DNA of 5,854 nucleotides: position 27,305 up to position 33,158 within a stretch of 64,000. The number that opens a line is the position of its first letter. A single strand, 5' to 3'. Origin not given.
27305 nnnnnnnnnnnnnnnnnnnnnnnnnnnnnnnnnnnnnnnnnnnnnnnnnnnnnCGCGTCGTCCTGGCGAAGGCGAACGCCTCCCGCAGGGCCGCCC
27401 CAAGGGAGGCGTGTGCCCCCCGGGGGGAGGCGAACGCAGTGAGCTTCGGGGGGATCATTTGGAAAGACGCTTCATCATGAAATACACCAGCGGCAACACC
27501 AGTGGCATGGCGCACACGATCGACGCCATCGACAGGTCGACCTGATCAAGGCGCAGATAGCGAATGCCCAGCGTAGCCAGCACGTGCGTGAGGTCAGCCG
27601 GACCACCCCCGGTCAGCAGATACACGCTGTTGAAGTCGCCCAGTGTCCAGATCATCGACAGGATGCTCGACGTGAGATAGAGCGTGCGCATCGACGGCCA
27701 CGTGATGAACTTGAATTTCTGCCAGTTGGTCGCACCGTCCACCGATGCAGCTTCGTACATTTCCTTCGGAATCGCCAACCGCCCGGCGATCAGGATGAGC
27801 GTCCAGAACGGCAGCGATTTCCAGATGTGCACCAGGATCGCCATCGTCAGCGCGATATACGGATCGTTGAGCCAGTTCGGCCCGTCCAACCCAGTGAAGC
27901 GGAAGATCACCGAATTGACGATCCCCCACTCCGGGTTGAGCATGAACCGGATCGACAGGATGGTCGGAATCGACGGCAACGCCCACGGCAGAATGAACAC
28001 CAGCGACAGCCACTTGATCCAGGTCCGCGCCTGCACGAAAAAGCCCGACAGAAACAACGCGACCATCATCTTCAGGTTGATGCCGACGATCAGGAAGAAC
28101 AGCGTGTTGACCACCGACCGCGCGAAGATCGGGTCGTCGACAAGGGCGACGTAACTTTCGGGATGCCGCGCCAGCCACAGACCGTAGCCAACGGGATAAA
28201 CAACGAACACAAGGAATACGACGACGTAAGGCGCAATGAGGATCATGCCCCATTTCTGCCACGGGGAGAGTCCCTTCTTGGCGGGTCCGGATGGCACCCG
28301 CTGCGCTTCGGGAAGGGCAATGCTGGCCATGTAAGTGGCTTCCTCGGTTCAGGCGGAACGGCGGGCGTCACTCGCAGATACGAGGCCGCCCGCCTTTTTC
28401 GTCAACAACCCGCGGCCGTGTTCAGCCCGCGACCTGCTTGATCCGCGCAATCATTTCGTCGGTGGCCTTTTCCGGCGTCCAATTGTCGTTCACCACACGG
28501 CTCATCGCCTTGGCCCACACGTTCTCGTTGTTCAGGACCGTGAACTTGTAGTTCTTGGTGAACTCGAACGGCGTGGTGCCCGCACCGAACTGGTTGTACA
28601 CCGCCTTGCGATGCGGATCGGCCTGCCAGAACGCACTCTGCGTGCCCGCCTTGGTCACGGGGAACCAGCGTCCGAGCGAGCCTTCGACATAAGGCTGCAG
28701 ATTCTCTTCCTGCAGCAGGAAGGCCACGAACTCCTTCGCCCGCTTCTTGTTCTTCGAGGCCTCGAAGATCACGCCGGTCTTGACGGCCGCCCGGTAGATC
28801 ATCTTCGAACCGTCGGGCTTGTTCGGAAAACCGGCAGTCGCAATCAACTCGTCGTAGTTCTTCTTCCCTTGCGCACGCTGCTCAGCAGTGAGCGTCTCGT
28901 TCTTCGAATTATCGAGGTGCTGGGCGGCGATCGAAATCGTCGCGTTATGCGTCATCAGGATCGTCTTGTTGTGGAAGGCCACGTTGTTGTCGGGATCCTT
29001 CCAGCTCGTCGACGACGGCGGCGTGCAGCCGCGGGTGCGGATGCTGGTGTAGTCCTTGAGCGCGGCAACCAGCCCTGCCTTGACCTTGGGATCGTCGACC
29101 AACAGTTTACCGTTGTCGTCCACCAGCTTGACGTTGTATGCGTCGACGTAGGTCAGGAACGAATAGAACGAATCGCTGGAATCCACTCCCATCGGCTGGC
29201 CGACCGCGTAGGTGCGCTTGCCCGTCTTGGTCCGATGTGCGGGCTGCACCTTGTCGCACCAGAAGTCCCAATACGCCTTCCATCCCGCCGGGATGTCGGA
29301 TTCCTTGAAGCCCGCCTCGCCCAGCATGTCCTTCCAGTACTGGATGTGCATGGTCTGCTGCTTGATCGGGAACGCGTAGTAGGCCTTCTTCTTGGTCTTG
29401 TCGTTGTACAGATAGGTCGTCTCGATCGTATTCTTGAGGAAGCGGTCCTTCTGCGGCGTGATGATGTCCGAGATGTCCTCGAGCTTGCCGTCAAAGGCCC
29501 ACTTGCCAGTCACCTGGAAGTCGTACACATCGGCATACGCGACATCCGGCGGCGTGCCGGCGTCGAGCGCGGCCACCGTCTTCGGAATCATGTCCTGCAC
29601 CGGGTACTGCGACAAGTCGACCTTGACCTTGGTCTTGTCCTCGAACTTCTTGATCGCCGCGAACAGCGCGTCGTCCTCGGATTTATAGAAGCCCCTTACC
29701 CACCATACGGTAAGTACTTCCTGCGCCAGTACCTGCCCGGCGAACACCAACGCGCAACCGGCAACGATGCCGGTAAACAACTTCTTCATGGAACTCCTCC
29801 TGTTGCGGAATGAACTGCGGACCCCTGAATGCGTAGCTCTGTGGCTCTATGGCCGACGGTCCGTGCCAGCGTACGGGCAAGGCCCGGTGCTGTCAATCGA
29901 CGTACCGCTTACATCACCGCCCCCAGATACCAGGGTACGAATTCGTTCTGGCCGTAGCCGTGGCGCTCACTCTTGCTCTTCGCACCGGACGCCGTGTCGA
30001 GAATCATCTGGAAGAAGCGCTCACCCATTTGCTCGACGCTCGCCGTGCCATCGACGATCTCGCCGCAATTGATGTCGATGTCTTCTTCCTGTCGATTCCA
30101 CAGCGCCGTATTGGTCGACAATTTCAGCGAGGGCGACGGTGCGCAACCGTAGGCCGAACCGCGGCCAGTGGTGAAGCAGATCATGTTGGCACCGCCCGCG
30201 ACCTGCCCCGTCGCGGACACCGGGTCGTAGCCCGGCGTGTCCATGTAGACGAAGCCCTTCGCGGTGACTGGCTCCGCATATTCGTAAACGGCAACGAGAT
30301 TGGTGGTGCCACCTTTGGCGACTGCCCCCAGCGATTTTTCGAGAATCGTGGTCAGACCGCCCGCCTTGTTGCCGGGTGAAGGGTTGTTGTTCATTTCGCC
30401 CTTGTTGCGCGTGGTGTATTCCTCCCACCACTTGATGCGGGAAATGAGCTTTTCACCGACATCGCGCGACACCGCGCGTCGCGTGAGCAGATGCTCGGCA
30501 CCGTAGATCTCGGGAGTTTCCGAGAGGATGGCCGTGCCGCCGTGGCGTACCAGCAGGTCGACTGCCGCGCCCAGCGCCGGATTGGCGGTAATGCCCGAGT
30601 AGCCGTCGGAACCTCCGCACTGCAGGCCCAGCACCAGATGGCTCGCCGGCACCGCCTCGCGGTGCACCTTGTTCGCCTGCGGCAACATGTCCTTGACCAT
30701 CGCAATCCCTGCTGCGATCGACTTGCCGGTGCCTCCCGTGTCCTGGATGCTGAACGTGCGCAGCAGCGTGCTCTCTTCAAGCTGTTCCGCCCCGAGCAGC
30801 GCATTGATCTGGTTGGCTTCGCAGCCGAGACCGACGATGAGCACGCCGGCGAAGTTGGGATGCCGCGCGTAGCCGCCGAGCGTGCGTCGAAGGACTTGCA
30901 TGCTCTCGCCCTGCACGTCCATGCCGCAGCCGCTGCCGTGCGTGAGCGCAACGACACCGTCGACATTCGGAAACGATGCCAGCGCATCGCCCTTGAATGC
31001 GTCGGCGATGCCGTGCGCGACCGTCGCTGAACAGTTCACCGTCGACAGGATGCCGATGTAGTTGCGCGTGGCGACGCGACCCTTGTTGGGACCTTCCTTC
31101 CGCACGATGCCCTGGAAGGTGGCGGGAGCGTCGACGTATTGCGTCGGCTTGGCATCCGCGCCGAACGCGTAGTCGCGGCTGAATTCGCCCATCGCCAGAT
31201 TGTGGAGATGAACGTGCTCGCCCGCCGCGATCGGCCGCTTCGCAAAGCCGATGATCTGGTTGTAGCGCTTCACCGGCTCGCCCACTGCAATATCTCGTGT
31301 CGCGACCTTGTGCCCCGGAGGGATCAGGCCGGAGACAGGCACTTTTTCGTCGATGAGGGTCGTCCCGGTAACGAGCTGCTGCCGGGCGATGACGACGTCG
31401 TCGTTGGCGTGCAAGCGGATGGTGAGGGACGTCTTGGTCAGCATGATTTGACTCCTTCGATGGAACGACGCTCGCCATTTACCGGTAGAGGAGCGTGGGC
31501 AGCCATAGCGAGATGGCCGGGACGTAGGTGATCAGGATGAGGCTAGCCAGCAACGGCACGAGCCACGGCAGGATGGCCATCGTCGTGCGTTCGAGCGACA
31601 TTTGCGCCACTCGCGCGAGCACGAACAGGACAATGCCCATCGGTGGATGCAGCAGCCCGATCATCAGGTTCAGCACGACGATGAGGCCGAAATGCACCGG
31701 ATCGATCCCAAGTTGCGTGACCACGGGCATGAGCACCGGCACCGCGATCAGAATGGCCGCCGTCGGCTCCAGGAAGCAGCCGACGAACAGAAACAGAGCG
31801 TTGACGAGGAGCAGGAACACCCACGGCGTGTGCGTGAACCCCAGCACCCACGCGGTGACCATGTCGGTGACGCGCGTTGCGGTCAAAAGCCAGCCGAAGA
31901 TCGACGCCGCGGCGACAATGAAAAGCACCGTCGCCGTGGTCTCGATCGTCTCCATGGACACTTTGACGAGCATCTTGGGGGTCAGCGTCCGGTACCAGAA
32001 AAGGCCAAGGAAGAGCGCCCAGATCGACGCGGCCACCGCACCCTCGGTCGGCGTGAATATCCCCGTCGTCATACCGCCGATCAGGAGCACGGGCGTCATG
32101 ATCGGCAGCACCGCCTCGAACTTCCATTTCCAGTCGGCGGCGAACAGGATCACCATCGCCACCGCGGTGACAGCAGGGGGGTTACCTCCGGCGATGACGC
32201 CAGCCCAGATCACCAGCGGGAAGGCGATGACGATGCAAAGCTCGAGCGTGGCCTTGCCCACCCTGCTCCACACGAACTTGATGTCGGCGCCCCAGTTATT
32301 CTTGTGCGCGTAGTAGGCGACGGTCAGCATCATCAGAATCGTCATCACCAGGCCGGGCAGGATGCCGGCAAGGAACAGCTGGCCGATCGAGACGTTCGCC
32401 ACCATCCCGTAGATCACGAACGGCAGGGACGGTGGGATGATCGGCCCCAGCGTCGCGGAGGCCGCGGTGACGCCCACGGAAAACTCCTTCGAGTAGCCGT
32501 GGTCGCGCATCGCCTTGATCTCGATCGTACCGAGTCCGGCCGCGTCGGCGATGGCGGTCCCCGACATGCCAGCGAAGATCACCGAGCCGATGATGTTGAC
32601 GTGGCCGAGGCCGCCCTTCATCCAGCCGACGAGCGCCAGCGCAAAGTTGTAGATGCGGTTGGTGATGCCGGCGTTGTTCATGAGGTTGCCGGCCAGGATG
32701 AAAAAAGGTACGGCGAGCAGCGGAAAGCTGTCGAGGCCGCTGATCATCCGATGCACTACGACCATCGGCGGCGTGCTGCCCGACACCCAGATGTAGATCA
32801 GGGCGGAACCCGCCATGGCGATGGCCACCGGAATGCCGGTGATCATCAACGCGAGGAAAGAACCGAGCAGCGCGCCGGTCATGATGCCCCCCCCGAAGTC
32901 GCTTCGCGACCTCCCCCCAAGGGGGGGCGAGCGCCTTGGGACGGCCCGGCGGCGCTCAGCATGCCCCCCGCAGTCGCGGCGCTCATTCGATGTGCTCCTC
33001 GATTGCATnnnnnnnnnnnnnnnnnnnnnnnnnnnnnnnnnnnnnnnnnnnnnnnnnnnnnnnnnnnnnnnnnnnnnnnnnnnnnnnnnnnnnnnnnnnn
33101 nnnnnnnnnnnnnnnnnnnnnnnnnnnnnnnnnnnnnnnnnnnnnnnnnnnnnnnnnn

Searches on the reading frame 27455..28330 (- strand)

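Call 24: search_protein_families(library=pfam, proteins=[window:27455-28330:-])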
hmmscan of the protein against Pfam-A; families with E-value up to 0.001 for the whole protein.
window:27455-28330:- (291 aa): 1 family
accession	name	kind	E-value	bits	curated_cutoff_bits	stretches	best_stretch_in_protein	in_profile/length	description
PF00528.27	BPD_transp_1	-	1.1e-12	48.5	26.4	1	95-290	9-179/184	Binding-protein-dependent transport system inner membrane component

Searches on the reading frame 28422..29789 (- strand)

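Call 24: search_protein_families(library=pfam, proteins=[window:28422-29789:-])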
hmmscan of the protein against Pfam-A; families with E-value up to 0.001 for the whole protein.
window:28422-29789:- (455 aa): 2 families
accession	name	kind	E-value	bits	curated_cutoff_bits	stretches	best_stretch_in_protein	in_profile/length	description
PF13416.11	SBP_bac_8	-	1.5e-32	113.9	27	1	44-396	1-279/279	Bacterial extracellular solute-binding protein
PF01547.30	SBP_bac_1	-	9.7e-16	59.1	26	1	40-363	6-305/307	Bacterial extracellular solute-binding protein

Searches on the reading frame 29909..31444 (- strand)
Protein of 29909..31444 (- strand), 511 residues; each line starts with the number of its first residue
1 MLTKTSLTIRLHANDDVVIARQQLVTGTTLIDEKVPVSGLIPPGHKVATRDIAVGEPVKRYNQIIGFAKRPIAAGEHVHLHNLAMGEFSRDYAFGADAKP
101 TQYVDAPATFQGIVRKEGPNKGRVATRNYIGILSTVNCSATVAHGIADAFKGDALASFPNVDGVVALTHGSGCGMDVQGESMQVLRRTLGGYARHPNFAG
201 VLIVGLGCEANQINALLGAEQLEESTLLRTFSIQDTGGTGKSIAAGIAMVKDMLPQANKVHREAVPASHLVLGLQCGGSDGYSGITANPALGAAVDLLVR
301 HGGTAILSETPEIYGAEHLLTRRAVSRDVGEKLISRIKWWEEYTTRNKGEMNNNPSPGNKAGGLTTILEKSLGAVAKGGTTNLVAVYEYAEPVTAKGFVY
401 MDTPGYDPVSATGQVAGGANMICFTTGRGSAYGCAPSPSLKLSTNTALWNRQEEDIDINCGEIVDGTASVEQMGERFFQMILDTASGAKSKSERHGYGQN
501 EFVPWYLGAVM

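Call 24: search_protein_families(library=pfam, proteins=[window:29909-31444:-])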
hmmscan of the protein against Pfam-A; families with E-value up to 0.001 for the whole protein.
window:29909-31444:- (511 aa): 3 families
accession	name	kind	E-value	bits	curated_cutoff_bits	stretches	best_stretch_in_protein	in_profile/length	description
PF20629.2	GD_AH_C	-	8.7e-105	349.8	26.8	1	267-509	1-241/242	D-galactarate/Altronate dehydratase, C-terminal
PF04295.18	GD_AH_second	-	2.8e-43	147.7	27.3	1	121-258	6-136/136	D-galactarate dehydratase/Altronate hydrolase, second domain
PF08666.17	SAF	-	6.2e-09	36.7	21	1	15-83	1-62/63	SAF domain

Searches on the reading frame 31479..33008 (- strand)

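Call 56: search_protein_families(library=pfam, proteins=[window:31479-33008:-], max_evalue=0.00001)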
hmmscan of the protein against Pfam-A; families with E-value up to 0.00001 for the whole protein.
window:31479-33008:- (509 aa): 1 family
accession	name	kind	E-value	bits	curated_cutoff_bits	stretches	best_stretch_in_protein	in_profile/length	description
PF06808.19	DctM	-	5.6e-129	431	23.8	2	48-288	1-245/413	Tripartite ATP-independent periplasmic transporter, DctM component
